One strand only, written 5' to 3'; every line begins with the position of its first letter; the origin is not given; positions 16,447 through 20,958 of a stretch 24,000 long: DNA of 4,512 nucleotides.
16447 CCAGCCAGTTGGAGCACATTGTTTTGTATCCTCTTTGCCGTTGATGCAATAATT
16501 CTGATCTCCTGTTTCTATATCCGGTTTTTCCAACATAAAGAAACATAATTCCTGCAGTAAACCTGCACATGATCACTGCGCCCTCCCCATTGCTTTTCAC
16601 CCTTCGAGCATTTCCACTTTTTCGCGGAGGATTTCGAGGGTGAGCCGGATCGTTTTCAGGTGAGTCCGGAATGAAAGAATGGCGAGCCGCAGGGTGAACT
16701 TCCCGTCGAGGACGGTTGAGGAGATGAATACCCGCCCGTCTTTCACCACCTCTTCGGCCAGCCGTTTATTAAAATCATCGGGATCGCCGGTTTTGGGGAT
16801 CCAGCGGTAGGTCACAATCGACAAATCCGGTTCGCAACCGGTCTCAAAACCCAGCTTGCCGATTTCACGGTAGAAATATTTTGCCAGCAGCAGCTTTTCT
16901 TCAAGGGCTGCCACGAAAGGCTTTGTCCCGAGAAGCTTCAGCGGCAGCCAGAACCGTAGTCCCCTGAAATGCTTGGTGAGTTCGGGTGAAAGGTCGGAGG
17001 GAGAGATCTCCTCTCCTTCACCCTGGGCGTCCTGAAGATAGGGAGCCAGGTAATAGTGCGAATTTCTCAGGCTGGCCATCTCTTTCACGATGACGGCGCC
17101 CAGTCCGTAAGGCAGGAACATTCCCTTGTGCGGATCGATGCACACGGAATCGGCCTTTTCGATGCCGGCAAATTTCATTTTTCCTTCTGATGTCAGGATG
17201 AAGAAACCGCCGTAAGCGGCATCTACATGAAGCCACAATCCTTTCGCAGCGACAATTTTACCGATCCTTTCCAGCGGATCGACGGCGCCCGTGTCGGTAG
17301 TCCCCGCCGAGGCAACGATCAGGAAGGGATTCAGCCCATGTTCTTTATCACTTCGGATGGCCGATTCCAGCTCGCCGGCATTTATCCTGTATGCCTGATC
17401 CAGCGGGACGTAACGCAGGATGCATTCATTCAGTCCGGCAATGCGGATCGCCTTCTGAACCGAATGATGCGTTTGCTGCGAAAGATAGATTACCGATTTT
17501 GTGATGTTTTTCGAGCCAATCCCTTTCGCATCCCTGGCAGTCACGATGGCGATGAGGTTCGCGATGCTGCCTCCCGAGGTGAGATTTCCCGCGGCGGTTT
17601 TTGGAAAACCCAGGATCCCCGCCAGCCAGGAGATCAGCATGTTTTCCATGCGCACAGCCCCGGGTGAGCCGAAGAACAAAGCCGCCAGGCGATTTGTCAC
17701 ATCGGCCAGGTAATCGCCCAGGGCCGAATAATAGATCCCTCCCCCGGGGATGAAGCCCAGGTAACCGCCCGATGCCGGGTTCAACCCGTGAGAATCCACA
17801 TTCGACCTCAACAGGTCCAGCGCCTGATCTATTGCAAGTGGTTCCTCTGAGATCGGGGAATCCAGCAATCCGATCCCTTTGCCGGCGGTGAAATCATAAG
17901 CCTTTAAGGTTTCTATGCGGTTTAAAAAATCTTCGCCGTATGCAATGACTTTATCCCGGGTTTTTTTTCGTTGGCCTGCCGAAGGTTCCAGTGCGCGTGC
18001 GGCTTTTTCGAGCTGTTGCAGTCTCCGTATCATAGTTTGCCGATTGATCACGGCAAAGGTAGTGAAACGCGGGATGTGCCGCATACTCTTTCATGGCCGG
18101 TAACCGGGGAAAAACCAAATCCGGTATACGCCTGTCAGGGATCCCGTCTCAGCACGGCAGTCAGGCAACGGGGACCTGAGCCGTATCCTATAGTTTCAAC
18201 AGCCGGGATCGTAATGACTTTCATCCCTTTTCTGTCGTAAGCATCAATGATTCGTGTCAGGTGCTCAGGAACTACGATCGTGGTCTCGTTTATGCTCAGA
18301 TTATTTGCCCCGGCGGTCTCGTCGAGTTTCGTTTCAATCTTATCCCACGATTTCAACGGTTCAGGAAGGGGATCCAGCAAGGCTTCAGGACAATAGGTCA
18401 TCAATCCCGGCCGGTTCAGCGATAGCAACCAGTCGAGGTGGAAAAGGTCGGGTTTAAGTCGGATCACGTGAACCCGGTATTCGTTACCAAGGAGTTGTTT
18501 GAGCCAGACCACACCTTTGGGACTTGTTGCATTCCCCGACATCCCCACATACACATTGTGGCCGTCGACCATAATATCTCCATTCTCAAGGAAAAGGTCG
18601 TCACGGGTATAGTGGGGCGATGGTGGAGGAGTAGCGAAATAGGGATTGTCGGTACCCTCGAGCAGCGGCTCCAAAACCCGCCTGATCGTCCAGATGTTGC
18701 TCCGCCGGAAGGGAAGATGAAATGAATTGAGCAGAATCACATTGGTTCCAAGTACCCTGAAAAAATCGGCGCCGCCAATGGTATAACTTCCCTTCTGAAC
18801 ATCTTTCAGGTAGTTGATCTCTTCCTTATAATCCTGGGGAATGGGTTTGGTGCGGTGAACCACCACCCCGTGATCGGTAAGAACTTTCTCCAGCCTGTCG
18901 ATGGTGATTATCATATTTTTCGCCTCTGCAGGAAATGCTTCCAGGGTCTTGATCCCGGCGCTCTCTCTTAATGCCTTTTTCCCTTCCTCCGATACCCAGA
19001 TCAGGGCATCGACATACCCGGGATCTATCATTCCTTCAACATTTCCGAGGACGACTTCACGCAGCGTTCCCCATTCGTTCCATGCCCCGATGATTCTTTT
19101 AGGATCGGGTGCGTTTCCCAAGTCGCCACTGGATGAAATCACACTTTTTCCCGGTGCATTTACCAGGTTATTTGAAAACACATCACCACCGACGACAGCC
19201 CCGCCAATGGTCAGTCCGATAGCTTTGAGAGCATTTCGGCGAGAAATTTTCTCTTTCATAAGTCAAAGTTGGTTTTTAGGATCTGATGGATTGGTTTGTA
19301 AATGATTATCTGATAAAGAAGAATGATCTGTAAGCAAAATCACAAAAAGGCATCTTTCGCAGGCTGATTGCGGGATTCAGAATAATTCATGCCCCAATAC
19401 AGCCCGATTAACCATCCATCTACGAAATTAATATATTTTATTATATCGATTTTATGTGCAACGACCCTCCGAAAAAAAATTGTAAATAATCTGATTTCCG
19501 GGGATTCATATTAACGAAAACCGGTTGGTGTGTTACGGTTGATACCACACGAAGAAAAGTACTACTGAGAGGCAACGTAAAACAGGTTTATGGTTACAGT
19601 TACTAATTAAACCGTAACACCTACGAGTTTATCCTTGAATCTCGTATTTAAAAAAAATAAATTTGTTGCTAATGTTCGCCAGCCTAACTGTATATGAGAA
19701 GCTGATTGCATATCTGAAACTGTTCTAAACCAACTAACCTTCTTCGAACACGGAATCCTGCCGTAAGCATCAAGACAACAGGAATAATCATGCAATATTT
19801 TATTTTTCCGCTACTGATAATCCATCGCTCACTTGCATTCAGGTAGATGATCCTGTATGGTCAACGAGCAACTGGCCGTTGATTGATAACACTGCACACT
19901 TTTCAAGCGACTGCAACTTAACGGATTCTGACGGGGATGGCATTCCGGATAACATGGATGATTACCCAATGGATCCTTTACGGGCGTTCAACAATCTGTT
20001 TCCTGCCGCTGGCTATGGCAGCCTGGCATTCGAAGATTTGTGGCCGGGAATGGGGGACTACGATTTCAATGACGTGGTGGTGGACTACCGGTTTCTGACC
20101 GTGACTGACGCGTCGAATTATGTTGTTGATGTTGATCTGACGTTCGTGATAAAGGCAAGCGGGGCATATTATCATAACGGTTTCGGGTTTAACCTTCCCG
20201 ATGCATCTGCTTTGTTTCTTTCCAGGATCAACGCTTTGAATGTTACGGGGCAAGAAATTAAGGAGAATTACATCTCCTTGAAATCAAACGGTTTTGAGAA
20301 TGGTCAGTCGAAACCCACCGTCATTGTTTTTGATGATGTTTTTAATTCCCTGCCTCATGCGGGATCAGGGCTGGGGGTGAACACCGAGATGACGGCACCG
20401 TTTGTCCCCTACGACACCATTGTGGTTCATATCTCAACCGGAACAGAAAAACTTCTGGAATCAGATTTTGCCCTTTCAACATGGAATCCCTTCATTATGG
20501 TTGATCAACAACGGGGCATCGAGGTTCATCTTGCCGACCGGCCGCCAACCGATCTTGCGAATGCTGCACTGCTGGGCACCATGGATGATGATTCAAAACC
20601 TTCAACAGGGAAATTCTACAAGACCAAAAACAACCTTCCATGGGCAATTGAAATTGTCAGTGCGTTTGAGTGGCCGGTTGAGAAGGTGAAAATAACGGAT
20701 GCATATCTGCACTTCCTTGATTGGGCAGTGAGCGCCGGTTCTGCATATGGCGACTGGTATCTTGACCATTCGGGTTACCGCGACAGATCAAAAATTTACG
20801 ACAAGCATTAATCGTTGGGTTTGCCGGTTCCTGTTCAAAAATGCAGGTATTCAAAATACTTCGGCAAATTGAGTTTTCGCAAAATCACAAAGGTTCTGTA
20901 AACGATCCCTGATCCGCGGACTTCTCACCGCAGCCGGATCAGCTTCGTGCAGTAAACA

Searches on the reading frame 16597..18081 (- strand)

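Call 9: search_protein_families(library=pfam, proteins=[window:16597-18081:-], max_evalue=0.001)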
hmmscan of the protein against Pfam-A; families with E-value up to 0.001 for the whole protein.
window:16597-18081:- (494 aa): 5 families
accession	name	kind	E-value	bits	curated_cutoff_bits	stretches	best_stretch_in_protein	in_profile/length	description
PF00282.25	Pyridoxal_deC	-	8.3e-58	196.3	27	1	111-426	46-373/375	Pyridoxal-dependent decarboxylase conserved domain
PF00155.27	Aminotran_1_2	-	5.9e-08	32.7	19.7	1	165-295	68-193/361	Aminotransferase class I and II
PF00266.25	Aminotran_5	-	6.3e-07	29.1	21.5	1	194-335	87-216/371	Aminotransferase class-V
PF01212.27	Beta_elim_lyase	-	0.00028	20.7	27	1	168-335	53-214/288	Beta-eliminating lyase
PF05889.19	SepSecS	-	0.00059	19.1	21.1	1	190-292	97-196/389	O-phosphoseryl-tRNA(Sec) selenium transferase, SepSecS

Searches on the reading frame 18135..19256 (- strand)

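Call 9: search_protein_families(library=pfam, proteins=[window:18135-19256:-], max_evalue=0.001)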
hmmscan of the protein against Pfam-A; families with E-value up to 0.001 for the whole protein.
window:18135-19256:- (373 aa): 1 family
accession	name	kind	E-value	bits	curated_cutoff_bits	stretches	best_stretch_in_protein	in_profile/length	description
PF02274.22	ADI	-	1e-07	31.8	22.8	1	314-371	320-377/377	Arginine deiminase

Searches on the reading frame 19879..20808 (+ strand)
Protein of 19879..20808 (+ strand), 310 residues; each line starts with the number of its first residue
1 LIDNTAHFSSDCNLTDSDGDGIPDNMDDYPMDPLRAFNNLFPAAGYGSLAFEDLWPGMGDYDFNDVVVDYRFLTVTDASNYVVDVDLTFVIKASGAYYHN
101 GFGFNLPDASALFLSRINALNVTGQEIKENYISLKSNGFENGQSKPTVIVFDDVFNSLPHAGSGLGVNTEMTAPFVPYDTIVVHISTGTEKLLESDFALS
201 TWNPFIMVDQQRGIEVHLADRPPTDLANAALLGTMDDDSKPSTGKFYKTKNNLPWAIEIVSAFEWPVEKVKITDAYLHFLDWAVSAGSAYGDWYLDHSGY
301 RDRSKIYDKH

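Call 9: search_protein_families(library=pfam, proteins=[window:19879-20808:+], max_evalue=0.001)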
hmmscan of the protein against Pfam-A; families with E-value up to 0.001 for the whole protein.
window:19879-20808:+ (310 aa): 2 families
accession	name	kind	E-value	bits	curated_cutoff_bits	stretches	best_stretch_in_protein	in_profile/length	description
PF16130.10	DUF4842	-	1.8e-56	192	22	1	80-294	1-208/208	Domain of unknown function (DUF4842)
PF13448.11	DUF4114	-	0.00011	23.6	27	1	43-69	57-81/85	Domain of unknown function (DUF4114)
